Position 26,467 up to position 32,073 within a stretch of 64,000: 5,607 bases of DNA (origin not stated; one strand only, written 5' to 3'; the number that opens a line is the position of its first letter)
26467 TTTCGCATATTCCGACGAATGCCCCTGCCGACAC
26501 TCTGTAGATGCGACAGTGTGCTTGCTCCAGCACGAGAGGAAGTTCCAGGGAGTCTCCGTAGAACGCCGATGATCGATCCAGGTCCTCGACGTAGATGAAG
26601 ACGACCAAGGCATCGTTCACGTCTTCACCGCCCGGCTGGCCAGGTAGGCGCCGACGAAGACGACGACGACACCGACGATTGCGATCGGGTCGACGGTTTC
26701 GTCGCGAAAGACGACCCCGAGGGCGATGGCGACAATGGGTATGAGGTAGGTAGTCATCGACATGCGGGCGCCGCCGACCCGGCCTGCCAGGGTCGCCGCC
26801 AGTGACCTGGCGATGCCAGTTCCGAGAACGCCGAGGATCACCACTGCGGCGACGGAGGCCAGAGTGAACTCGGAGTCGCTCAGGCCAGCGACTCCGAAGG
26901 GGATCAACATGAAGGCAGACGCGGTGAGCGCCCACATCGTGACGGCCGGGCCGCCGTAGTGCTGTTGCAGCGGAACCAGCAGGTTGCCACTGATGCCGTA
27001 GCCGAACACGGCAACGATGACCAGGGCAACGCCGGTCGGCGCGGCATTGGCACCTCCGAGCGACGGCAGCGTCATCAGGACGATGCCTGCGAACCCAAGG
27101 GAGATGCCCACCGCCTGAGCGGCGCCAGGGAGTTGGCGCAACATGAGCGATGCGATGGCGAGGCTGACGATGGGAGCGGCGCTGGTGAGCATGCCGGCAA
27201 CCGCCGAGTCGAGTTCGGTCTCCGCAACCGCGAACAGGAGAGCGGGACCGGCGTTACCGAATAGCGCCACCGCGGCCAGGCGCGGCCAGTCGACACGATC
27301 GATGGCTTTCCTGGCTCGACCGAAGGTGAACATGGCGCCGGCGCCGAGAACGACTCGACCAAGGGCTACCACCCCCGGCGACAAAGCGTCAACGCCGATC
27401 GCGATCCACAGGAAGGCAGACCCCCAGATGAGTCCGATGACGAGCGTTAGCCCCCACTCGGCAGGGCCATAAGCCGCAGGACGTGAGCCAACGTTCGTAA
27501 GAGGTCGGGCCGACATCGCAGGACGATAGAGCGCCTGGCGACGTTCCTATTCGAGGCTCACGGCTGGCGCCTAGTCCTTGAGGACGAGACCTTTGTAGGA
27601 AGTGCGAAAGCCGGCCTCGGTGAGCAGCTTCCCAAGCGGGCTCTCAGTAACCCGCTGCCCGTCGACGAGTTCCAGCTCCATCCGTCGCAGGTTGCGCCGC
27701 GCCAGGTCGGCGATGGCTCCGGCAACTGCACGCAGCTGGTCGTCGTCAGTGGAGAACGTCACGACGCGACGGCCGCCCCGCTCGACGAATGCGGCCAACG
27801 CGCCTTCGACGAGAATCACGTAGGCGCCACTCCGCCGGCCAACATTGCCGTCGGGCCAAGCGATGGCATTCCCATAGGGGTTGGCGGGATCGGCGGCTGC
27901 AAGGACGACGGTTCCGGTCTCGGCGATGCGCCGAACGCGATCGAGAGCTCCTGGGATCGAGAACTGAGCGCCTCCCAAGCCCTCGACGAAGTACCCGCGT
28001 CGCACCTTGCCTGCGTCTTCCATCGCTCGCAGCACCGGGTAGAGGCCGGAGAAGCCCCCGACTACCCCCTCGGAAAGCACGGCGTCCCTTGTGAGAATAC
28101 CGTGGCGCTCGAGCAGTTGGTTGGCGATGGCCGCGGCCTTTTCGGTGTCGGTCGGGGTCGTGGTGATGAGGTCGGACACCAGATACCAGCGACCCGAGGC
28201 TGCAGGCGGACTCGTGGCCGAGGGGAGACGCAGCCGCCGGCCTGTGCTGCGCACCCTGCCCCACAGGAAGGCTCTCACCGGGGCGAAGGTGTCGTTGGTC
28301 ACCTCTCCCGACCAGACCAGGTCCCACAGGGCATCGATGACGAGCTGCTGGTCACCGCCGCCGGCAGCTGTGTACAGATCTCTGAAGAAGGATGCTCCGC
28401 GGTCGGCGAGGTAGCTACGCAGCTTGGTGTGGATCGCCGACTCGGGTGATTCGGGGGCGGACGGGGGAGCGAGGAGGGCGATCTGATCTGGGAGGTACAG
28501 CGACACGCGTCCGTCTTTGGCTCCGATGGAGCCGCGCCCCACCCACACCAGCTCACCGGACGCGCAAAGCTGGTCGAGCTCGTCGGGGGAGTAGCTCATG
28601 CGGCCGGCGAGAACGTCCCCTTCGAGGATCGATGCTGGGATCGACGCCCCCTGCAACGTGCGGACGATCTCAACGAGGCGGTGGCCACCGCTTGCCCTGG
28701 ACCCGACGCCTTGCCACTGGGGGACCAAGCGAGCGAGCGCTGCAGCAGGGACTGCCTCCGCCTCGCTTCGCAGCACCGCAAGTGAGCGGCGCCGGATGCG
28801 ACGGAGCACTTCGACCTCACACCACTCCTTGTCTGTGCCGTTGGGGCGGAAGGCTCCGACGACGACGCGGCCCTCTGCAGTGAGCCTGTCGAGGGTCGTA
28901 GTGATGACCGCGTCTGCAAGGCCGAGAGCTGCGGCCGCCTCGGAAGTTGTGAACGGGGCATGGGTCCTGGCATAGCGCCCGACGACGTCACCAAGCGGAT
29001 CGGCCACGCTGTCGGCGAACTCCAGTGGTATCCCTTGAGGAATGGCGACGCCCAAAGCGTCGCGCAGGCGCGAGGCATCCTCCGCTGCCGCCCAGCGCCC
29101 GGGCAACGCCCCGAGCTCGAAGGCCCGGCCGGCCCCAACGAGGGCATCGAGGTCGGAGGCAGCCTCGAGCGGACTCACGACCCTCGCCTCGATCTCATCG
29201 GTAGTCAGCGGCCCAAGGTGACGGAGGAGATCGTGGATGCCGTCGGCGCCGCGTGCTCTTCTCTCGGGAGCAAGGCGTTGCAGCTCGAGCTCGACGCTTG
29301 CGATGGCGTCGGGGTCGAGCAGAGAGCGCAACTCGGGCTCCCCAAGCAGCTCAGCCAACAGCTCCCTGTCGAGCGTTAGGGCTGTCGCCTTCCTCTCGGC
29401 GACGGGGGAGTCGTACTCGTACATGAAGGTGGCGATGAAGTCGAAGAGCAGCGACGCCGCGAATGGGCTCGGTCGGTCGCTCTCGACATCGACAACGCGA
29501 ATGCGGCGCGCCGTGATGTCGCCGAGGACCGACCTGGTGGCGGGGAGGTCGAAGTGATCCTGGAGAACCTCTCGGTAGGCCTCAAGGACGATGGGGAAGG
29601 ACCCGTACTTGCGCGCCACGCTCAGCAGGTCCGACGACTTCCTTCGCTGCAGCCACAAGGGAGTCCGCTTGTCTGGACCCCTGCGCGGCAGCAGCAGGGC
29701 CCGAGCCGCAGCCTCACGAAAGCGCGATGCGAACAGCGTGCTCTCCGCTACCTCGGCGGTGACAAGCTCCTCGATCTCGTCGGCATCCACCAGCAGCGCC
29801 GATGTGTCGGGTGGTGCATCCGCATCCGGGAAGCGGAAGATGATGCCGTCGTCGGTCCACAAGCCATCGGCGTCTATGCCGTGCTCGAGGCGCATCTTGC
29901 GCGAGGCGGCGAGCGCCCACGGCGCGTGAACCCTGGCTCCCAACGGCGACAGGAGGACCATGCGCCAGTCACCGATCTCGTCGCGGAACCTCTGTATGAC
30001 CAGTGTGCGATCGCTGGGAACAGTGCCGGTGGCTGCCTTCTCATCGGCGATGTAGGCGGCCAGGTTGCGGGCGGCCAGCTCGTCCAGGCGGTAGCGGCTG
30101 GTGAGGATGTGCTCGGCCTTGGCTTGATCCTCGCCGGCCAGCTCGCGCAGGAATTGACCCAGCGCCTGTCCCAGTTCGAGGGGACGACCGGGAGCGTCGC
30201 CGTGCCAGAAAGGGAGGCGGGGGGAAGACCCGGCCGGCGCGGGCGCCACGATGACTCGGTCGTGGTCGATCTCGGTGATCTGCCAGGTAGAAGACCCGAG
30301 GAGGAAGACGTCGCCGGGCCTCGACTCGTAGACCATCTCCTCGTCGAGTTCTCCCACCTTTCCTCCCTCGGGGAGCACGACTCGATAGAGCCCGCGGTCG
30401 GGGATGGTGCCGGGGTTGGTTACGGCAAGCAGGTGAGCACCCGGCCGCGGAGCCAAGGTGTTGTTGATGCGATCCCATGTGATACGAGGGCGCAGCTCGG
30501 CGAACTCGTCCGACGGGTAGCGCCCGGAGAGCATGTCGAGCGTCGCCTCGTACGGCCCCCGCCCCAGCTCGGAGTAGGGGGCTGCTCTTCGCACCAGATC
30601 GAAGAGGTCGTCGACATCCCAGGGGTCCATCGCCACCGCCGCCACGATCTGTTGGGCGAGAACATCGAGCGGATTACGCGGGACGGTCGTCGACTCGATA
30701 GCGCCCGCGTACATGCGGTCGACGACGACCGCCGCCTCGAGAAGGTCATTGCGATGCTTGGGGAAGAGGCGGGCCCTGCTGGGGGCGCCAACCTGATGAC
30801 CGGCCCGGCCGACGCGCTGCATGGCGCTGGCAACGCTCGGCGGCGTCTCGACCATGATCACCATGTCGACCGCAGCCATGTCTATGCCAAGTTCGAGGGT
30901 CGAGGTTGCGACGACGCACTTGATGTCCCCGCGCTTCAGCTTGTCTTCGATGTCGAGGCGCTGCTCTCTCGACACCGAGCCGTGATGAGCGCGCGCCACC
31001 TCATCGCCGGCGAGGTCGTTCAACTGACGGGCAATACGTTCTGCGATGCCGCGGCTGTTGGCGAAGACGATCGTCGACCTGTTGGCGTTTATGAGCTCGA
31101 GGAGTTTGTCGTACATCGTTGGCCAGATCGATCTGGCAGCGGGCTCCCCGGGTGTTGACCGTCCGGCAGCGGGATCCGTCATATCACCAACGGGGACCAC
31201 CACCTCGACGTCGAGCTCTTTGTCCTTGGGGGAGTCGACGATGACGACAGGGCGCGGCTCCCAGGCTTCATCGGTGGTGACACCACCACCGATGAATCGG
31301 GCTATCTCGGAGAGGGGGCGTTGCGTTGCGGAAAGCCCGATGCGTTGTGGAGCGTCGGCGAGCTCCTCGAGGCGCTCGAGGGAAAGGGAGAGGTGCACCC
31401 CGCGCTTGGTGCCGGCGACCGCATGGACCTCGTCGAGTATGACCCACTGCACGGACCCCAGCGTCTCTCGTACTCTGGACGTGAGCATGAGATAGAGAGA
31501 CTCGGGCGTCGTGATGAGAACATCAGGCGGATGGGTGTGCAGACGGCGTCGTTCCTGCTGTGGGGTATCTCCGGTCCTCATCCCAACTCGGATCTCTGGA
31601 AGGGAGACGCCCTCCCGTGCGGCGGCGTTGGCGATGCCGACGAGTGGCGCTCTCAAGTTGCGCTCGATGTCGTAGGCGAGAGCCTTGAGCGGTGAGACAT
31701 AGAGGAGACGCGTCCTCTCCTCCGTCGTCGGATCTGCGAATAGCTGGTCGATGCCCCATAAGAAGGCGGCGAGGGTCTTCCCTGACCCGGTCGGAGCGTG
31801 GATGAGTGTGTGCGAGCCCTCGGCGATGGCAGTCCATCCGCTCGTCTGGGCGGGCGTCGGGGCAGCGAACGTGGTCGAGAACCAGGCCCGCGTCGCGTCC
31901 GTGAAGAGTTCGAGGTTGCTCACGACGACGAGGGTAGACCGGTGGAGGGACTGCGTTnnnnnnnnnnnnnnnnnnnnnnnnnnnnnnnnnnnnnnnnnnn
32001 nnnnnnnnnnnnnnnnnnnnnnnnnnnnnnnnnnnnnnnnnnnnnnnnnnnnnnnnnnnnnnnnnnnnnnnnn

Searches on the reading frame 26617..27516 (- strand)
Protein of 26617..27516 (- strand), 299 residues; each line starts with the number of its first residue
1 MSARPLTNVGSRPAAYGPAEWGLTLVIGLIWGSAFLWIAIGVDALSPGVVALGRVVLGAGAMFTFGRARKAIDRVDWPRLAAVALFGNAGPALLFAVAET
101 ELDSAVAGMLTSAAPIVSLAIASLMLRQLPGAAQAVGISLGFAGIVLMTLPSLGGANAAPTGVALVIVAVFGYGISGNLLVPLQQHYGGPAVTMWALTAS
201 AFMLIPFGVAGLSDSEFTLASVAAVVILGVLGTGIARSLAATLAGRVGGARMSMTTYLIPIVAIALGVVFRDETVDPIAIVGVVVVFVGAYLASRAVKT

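Call 50: search_protein_families(library=pfam, proteins=[window:26617-27516:-], max_evalue=0.00001)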
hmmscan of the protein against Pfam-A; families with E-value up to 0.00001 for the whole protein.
window:26617-27516:- (299 aa): 1 family
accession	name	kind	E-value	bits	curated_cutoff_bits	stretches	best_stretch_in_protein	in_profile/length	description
PF00892.27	EamA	-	4.3e-29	101.9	28.2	2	23-149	6-134/135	EamA-like transporter family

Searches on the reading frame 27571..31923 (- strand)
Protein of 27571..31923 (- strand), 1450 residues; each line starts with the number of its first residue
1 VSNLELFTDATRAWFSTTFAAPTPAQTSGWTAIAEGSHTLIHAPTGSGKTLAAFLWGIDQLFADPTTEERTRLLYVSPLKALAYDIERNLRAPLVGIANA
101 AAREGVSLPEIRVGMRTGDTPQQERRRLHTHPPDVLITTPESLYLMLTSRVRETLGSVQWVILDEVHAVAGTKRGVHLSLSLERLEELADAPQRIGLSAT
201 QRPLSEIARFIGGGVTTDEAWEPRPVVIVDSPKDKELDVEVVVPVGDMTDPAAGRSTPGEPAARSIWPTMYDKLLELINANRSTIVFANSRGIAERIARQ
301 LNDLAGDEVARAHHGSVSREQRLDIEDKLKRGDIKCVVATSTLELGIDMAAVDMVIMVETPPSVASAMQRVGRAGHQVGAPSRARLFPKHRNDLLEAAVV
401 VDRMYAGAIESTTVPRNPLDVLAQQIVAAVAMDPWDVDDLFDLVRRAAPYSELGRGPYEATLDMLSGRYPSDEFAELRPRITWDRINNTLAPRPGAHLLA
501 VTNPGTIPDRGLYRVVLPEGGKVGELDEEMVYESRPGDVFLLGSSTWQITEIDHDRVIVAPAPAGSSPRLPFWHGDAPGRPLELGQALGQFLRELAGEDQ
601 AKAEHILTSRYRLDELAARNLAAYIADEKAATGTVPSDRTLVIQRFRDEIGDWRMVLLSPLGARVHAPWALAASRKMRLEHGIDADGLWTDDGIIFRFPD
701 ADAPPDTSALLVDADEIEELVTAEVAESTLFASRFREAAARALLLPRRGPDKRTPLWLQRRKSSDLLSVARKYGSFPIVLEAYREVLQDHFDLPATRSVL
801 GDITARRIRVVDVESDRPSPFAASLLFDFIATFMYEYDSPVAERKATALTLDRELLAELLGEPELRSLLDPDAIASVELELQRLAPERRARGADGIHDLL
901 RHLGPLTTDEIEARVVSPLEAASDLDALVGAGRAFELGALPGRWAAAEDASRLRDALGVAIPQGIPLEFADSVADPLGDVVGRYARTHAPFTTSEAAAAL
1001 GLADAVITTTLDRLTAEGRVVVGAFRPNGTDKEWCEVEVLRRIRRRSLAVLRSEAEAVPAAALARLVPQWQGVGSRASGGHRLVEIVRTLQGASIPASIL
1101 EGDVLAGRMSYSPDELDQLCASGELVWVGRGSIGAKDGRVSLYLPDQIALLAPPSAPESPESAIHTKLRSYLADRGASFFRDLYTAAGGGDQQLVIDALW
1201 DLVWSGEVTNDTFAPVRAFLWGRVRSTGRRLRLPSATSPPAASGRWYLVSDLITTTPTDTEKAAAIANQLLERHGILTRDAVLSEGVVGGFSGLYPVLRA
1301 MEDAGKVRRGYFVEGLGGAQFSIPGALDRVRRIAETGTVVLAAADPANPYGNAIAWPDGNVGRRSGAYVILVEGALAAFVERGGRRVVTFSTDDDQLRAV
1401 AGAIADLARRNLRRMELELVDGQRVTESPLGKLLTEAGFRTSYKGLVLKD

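Call 21: search_protein_families(library=pfam, proteins=[window:27571-31923:-], max_evalue=0.00001)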
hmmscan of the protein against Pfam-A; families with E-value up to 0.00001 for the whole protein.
window:27571-31923:- (1450 aa): 8 families
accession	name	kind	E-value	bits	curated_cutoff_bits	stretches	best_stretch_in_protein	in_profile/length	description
PF08494.16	DEAD_assoc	-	9.9e-54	182.5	23.5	1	635-822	1-191/191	DEAD/H associated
PF19306.5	WH_Lhr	-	1.3e-50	171.5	27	1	403-564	2-163/168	Large helicase-related protein, winged helix domain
PF00270.35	DEAD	-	2.3e-31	109.2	26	1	23-201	1-160/167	DEAD/DEAH box helicase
PF23234.1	WH4_Lhr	-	1.5e-30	105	27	1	1257-1336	2-81/87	Large helicase-related protein, winged-helix domain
PF23236.1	WH2_Lhr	-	7.8e-21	75.1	27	1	868-970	2-103/105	Large helicase-related protein, winged-helix domain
PF00271.37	Helicase_C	-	1e-19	71.2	23.5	1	272-375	4-107/110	Helicase conserved C-terminal domain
PF23235.1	WH3_Lhr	-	2.7e-18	66.5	27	1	1059-1149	2-94/95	Large helicase-related protein, winged-helix domain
PF04851.21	ResIII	-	3.2e-08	34.1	22.5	1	36-200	23-161/164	Type III restriction enzyme, res subunit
